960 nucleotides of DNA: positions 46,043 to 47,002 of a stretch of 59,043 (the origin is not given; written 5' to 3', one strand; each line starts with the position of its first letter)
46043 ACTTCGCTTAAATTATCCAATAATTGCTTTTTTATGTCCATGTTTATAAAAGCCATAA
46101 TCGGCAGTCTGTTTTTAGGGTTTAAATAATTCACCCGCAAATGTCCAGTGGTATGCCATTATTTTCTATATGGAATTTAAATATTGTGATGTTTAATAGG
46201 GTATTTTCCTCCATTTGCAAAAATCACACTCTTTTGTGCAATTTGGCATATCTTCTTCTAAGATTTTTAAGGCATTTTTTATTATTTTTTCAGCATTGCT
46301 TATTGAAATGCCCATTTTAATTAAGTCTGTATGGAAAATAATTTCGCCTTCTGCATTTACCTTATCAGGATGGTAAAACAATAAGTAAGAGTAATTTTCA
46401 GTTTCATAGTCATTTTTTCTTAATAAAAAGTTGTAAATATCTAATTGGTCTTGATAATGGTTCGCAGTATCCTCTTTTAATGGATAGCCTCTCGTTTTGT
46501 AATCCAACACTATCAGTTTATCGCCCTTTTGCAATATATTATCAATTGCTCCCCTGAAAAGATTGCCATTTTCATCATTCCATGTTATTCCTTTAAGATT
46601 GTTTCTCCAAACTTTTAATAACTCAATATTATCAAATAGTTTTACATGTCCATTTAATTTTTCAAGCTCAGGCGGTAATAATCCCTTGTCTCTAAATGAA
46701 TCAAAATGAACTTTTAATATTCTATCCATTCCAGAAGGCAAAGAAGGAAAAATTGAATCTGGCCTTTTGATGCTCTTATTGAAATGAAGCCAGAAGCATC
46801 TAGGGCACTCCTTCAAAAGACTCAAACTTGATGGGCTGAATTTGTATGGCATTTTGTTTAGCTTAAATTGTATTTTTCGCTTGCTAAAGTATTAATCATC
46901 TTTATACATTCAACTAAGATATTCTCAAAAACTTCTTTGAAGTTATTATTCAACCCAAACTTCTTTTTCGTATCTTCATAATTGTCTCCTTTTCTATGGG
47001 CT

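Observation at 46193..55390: RHH / PLD-SNF2 / 1197-aa N6-MTase / 533-aa orphan / Cas4-like nuclease operon that fits no canonical defence architecture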

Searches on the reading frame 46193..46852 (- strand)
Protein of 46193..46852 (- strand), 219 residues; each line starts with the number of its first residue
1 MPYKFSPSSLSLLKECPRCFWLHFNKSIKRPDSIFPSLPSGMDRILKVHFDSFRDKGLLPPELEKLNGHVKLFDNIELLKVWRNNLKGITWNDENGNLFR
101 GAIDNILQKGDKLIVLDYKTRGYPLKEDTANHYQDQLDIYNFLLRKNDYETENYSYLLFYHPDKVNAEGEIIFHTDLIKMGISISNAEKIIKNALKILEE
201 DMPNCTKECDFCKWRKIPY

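Call 5: search_protein_families(library=pfam, proteins=[window:46193-46852:-], max_evalue=0.01)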
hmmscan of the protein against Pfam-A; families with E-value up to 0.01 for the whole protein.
window:46193-46852:- (219 aa): 2 families
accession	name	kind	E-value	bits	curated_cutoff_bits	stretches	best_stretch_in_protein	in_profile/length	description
PF12705.13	PDDEXK_1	-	8.6e-12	46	22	1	98-217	123-245/247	PD-(D/E)XK nuclease superfamily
PF11372.14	DUF3173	-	0.0088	16.3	25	0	172-198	3-29/58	Domain of unknown function (DUF3173)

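Call 6: search_protein_families(library=padloc, proteins=[window:46193-46852:-], max_evalue=0.01)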
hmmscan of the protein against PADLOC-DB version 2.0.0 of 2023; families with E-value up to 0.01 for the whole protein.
window:46193-46852:- (219 aa): 5 families
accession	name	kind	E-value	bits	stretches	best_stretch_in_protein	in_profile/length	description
PDLC00944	Cas4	-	6.3e-09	34.3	1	95-217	63-175/177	Cas4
PDLC01447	Cas4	-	5.7e-08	31.4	1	6-217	6-156/161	"CAS-I,CAS-II,CAS-III,CAS-IV,CAS-V,CAS-VI; acquisition_associated"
PDLC01250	Cas4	-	8.5e-08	30.7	1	89-217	52-166/168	"CAS-I,CAS-II,CAS-III,CAS-IV,CAS-V,CAS-VI; acquisition_associated"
PDLC00943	Cas4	-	9.3e-08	30.2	1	97-217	66-177/180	CRISPR-associated protein Cas4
PDLC02083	Cas4_II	-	0.0077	14.7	0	98-194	72-162/186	-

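Call 7: search_protein_families(library=ncbifam, proteins=[window:46193-46852:-], max_evalue=0.01)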
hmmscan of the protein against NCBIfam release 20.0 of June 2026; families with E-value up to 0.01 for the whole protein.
window:46193-46852:- (219 aa): 4 families
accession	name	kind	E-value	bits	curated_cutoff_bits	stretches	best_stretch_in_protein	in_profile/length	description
TIGR00372.1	cas4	equivalog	3.5e-07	30.2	65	1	97-217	66-177/180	CRISPR-associated protein Cas4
TIGR02785.1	addA_Gpos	equivalog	5.1e-05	21.3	707.65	1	82-161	1142-1227/1234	helicase-exonuclease AddAB subunit AddA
TIGR02784.1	addA_alphas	equivalog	0.0013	17.1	860.75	1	97-146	1065-1116/1138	double-strand break repair helicase AddA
NF010485.0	PRK13909.1-2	equivalog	0.0016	16.8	650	1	101-166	846-905/909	RecB-like helicase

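Call 11: search_protein_families(library=phrogs, proteins=[window:46193-46852:-], max_evalue=0.001)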
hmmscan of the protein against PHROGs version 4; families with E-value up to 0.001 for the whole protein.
window:46193-46852:- (219 aa): 3 families
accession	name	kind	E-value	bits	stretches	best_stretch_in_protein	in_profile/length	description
phrog_31195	-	unknown function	5.8e-41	141.5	1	4-216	5-222/232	-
phrog_69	-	DNA, RNA and nucleotide metabolism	8.9e-06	26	1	96-213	203-318/501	exonuclease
phrog_1706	-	DNA, RNA and nucleotide metabolism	0.00011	22.8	1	100-216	123-240/293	CRISPR/Cas system associated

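Call 45: find_related_loci(query=window:46193-46852:-, collection=genome_contigs, flank=10000)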
Query window:46193-46852:- (219 aa) in genome_contigs; peptide patterns used: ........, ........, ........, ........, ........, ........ (x = any residue, [..] = any of these).
82 stretches matched a pattern; 43 encode a relative of the query (tblastn E <= 1e-3); 43 distinct loci.
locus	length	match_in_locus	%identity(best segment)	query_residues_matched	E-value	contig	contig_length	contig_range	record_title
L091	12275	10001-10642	79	1-214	1e-115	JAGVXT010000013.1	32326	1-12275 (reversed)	Candidatus Woesearchaeota archaeon isolate RIFCSPLOWO2_01_FULL_38_40 rifcsplowo2_01_scaffold_1884, whole genome shotgun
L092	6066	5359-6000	75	1-214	3e-112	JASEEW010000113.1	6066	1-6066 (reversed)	MAG: Thermoplasmatales archaeon isolate Yes46-08 NODE_2317_length_6066_cov_0.330317, whole genome shotgun sequence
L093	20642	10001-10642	76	1-214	3e-112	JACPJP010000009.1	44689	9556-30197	MAG: Candidatus Woesearchaeota archaeon isolate NC_groundwater_471_Ag_B-0.1um_36_15 S34_3B_scaffold_58571, whole genome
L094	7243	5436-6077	76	1-214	2e-111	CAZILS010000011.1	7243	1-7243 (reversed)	MAG TPA_asm: uncultured archaeon isolate SRP141376_co4_238 genome assembly, contig: NODE_16611_length_7243_cov_16.977323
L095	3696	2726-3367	80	1-214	7e-113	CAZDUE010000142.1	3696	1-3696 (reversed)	MAG TPA_asm: uncultured Methanosarcinales archaeon isolate binchicken_co125_66 genome assembly, contig: NODE_49890_lengt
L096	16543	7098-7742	75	1-216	1e-110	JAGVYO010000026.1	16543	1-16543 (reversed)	Candidatus Woesearchaeota archaeon isolate RIFCSPLOWO2_01_FULL_50_16 rifcsplowo2_01_scaffold_9179, whole genome shotgun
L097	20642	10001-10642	72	1-214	4e-110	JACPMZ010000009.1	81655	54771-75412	MAG: Candidatus Woesearchaeota archaeon isolate NC_groundwater_562_Ag_S-0.1um_46_13 S35_SO-1_scaffold_291335, whole geno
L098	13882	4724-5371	74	1-216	1e-109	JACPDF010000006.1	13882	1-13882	MAG: Candidatus Woesearchaeota archaeon isolate NC_groundwater_302_Ag_B-0.1um_38_13 S7_GD2017_3_B1_scaffold_2141, whole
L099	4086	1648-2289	73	1-214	2e-110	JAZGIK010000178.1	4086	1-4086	MAG: Candidatus Hydrothermarchaeaceae archaeon isolate SCS8bin.11 SCS8bin.11_178, whole genome shotgun sequence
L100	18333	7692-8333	72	1-214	2e-109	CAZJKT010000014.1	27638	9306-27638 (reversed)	MAG TPA_asm: uncultured archaeon isolate SRP241326_co4_81 genome assembly, contig: NODE_2430_length_27638_cov_742.048146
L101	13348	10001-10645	72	1-214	4e-108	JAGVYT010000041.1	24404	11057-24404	Candidatus Woesearchaeota archaeon isolate RIFCSPHIGHO2_02_FULL_45_15 rifcsphigho2_02_scaffold_11894, whole genome shotg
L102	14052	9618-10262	74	1-216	3e-106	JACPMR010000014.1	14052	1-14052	MAG: Candidatus Woesearchaeota archaeon isolate NC_groundwater_554_Ag_S-0.1um_37_18 S35_SO-1_scaffold_249684, whole geno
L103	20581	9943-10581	71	1-214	5e-105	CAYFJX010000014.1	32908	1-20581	MAG TPA_asm: uncultured Methanosarcinales archaeon isolate ERP019367_co2_72 genome assembly, contig: NODE_1069_length_32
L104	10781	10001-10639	71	1-214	5e-105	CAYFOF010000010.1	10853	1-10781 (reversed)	MAG TPA_asm: Candidatus Woesearchaeota archaeon isolate ERP019367_co1_57 genome assembly, contig: NODE_4072_length_10853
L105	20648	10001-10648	72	1-214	1e-103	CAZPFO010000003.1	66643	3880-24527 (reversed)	MAG TPA_asm: uncultured Methanosarcinales archaeon isolate binchicken_co121_309 genome assembly, contig: NODE_123_length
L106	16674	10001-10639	71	1-214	8e-103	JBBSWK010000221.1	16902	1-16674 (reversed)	MAG: Nanoarchaeota archaeon isolate H51-bin025_1 H51_bin025_1_000000000227, whole genome shotgun sequence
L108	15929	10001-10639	68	1-214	1e-102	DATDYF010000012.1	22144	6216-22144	MAG TPA_asm: Candidatus Nanoarchaeia archaeon isolate SMAG_U8158 k141_274997, whole genome shotgun sequence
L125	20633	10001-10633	46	5-214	2e-57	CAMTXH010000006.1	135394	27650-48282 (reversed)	MAG: uncultured Omnitrophica bacterium isolate G01_MAG_00006 genome assembly, contig: G01_MAG_00006_000000000016, whole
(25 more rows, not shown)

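Call 49: search_protein_families(library=pfam, proteins=[L097:7984-9447:+, L097:5652-7997:+, L102:8738-9616:+, L102:10321-10677:+, L102:10681-12564:+, L106:9095-9922:-, L108:10868-13996:+, L125:5468-6628:+, L098:5396-6475:+, L093:3165-3827:+], max_evalue=0.001)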
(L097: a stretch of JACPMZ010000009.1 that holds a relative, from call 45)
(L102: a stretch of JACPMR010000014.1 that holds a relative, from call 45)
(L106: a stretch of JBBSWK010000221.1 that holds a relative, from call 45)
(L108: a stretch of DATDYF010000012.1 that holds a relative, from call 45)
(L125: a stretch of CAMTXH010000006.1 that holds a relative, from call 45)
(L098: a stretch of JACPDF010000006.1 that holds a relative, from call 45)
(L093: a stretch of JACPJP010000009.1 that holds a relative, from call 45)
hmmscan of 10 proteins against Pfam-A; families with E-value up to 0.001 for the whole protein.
L097:7984-9447:+ (487 aa): 5 families
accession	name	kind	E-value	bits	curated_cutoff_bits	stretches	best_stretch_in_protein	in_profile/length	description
PF02384.22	N6_Mtase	-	1.5e-65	222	20.4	1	145-457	2-309/311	N-6 DNA Methylase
PF12161.14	HsdM_N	-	7.7e-16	59.4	24.5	1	11-135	3-135/135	HsdM N-terminal domain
PF07669.17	Eco57I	-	5.3e-08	33.6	25.3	1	247-359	62-171/171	Eco57I restriction-modification methylase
PF20473.4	MmeI_Mtase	-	2.1e-06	27.5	27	1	191-250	23-89/259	MmeI, DNA-methyltransferase domain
PF01170.24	UPF0020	-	7.4e-06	26.2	22.3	1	179-284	20-134/197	RMKL-like, methyltransferase domain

L097:5652-7997:+ (781 aa): 9 families
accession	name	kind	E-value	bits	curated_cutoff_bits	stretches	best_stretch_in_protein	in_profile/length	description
PF04851.21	ResIII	-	5e-43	147.3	22.5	1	165-322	3-163/164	Type III restriction enzyme, res subunit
PF08463.15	EcoEI_R_C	-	2.9e-34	118.9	24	1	624-778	1-163/163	EcoEI R protein C-terminal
PF18766.7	SWI2_SNF2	-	5.3e-21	75.7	26.7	1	169-354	1-188/221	SWI2/SNF2 ATPase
PF00270.35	DEAD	-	1.2e-14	54.8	26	1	176-324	6-164/167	DEAD/DEAH box helicase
PF04313.20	HSDR_N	-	1.2e-06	28.9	25.1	1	49-114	120-193/198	Type I restriction enzyme R protein N terminus (HSDR_N)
PF13588.12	HSDR_N_2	-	0.00019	21.9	25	1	33-109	15-92/110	Type I restriction enzyme R protein N terminus (HSDR_N)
PF09848.15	SLFN-g3_helicase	-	0.00027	20.8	24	1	194-300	10-97/354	Schlafen group 3, DNA/RNA helicase domain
PF00271.37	Helicase_C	-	0.00044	20.9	23.5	1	411-523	8-109/110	Helicase conserved C-terminal domain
PF13086.12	AAA_11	-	0.00046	20.5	27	0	176-246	8-82/257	AAA domain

L102:8738-9616:+ (292 aa): 1 family
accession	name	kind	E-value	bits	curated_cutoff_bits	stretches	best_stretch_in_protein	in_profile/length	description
PF02661.23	Fic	-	5.9e-21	75.6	24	1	147-244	2-93/93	Fic/DOC family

L102:10321-10677:+ (118 aa): 4 families
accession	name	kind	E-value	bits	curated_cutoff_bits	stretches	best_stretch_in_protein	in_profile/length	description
PF12643.12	MazG-like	-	5.9e-15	55.7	27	1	38-117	5-84/85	MazG-like family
PF01503.22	PRA-PH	-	3.8e-05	24.5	21.3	1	37-92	35-79/86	Phosphoribosyl-ATP pyrophosphohydrolase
PF08761.16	dUTPase_2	-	0.00011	23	22.9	1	24-99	23-97/162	dUTPase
PF03819.22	MazG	-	0.00021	21.9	22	1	52-100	15-67/74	MazG nucleotide pyrophosphohydrolase domain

L102:10681-12564:+ (627 aa): 9 families
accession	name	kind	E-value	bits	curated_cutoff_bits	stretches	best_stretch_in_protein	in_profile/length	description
PF09848.15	SLFN-g3_helicase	-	2.6e-102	343.2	24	1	264-610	1-354/354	Schlafen group 3, DNA/RNA helicase domain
PF04851.21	ResIII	-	3.9e-06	27.3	22.5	0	313-373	99-151/164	Type III restriction enzyme, res subunit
PF13401.12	AAA_22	-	1.7e-05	25.6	27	1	263-370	4-109/130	AAA domain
PF20720.3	nSTAND3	-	2.2e-05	24.6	27.2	1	262-308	15-61/155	Novel STAND NTPase 3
PF07088.17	GvpD_P-loop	-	2.8e-05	24.6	24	1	259-327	5-74/189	GvpD gas vesicle protein, P-loop domain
PF24883.2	NPHP3_N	-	0.0001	23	24.8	1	258-303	14-63/164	Nephrocystin 3, N-terminal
PF00158.32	Sigma54_activat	-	0.00039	20.6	20.2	1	257-368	16-125/168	Sigma-54 interaction domain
PF13604.12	AAA_30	-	0.0006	20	27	0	255-352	9-102/191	AAA domain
PF13245.12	AAA_19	-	0.00075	20.1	25.1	0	262-361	9-115/134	AAA domain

L106:9095-9922:- (275 aa): 4 families
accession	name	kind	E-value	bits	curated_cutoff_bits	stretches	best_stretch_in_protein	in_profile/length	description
PF01555.25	N6_N4_Mtase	-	1.9e-47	162.5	26.7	1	24-239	1-221/221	DNA methylase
PF08241.18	Methyltransf_11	-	4.5e-05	24.4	21.2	0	207-248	4-44/95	Methyltransferase domain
PF13649.12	Methyltransf_25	-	0.00017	22.7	27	0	203-245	1-45/97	Methyltransferase domain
PF13847.12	Methyltransf_31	-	0.00038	20.6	27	0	199-254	3-59/145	Methyltransferase domain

L108:10868-13996:+ (1042 aa): 6 families
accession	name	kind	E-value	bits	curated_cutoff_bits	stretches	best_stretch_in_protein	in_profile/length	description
PF00133.28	tRNA-synt_1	-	9.2e-125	417.1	22.7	1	19-633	2-412/414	tRNA synthetases class I (I, L, M and V)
PF08264.19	Anticodon_1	-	1.1e-29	103.7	25.1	1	677-825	2-147/148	Anticodon-binding domain of tRNA ligase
PF19302.4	DUF5915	-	4.1e-28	98.7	27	1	842-1025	1-184/195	Domain of unknown function (DUF5915)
PF09334.17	tRNA-synt_1g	-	1.3e-27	97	20.1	3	555-656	289-387/391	tRNA synthetases class I (M)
PF01406.26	tRNA-synt_1e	-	1.1e-07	32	27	1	573-625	231-283/301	tRNA synthetases class I (C) catalytic domain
PF01921.24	tRNA-synt_1f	-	9.8e-05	21.9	27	0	582-624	269-311/360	tRNA synthetases class I (K)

L125:5468-6628:+ (386 aa): 3 families
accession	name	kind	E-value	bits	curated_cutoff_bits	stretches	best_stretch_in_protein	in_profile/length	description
PF00266.25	Aminotran_5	-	3.2e-87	293.4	21.5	1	5-366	1-370/371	Aminotransferase class-V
PF01212.27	Beta_elim_lyase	-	5.1e-10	39.6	27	1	46-218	32-214/288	Beta-eliminating lyase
PF01041.23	DegT_DnrJ_EryC1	-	6.9e-05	22.7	19.8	1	53-182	31-150/360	DegT/DnrJ/EryC1/StrS aminotransferase family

L098:5396-6475:+ (359 aa): 1 family
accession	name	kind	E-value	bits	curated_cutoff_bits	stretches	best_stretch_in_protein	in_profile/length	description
PF00579.31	tRNA-synt_1b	-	1.9e-57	195.3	21.1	1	45-338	2-292/292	tRNA synthetases class I (W and Y)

L093:3165-3827:+ (220 aa): 2 families
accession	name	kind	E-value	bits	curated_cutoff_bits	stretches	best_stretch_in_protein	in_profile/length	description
PF04002.20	RadC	-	3.6e-43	146.8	22.1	1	105-217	2-114/121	RadC-like JAB domain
PF20582.4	UPF0758_N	-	1.2e-23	83.4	27.1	1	6-81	1-76/77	UPF0758 N-terminal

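Call 98: search_solved_structures(query=window:46193-46852:-, max_evalue=1)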
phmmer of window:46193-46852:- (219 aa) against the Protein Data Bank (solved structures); distinct sequences matched with E-value up to 1: 1.
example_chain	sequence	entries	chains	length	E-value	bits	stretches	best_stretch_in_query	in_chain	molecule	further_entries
6ci4_A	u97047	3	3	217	0.61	12.9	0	98-166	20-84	formyltransferase PseJ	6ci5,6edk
